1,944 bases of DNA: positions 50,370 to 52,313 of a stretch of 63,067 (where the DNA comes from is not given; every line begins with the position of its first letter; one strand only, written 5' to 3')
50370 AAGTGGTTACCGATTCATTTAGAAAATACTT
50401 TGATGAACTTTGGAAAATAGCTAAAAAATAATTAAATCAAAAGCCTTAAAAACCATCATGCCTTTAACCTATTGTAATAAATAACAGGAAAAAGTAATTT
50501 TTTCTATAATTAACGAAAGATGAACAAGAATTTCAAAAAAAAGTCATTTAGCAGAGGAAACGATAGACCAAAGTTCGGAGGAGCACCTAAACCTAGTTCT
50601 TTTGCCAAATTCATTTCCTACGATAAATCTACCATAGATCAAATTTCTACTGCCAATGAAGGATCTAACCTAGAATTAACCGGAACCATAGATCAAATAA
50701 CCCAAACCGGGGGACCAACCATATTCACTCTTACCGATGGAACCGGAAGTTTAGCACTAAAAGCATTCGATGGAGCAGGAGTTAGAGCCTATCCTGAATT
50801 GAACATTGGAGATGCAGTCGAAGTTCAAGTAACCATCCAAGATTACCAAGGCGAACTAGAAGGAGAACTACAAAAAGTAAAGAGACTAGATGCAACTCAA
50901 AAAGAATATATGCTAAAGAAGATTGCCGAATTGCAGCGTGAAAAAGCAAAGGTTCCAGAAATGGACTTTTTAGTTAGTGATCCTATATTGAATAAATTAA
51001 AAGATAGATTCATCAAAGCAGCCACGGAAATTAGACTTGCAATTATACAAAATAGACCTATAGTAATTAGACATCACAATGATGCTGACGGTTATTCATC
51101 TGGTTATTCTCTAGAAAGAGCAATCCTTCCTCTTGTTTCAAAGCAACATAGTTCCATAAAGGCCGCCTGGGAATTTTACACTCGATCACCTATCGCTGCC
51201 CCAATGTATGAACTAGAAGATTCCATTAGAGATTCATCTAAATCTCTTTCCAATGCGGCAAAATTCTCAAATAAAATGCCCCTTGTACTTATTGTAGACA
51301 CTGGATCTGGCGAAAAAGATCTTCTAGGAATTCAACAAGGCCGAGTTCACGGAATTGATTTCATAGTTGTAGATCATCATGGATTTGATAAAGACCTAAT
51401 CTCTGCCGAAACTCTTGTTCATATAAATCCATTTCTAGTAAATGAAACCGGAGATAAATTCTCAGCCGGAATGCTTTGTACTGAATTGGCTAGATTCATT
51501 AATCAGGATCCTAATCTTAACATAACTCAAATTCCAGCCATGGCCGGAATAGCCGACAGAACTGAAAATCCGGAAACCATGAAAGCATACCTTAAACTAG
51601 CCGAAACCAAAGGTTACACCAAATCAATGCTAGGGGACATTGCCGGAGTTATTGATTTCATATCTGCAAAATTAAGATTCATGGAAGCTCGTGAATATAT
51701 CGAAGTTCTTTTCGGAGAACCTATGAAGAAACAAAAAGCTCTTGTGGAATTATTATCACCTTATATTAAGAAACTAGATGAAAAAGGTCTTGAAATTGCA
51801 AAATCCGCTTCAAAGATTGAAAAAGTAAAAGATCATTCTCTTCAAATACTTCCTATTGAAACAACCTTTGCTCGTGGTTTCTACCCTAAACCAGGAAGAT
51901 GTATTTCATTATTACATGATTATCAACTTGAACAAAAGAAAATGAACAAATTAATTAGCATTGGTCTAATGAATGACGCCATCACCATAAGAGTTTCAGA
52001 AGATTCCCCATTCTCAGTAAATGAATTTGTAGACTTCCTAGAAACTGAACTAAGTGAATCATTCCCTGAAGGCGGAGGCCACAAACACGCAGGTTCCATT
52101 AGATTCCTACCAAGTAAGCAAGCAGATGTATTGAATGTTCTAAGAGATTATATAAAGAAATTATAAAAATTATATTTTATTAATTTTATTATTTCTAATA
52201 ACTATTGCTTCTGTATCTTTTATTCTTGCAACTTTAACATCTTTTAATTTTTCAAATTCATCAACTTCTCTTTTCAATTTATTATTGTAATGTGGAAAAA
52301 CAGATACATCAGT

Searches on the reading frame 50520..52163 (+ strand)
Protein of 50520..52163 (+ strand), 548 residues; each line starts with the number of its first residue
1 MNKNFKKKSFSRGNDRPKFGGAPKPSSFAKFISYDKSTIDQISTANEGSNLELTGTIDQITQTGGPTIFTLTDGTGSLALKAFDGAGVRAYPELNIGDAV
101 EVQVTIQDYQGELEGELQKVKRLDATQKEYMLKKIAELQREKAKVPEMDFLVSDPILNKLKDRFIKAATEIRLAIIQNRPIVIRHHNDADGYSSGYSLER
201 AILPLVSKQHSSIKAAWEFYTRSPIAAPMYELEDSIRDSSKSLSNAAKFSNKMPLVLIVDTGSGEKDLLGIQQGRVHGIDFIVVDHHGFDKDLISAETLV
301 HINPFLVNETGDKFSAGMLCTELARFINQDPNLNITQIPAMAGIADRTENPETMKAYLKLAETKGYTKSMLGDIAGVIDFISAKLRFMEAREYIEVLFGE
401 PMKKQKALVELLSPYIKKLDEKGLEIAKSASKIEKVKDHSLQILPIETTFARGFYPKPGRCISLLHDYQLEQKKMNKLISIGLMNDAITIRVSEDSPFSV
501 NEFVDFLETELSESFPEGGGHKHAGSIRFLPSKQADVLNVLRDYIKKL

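Call 11: search_protein_families(library=ncbifam, max_evalue=0.001, proteins=[window:50520-52163:+])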
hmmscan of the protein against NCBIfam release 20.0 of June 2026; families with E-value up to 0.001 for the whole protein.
window:50520-52163:+ (548 aa): 4 families
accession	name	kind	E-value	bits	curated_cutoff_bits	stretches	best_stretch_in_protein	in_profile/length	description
NF053577.1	HAN_nuclease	equivalog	6.6e-108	361.7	840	1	36-545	93-601/612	Hef-associated nuclease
NF053576.1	RecJ_archaeal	equivalog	5.9e-09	35.3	360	1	171-347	4-150/452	RecJ family nuclease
TIGR00644.1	recJ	equivalog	6.2e-08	31.4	396.9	1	162-302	38-159/546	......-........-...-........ exonuclease RecJ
NF040701.1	RecJ_Meth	equivalog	7.8e-07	28.2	550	1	252-344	57-145/449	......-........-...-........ exonuclease RecJ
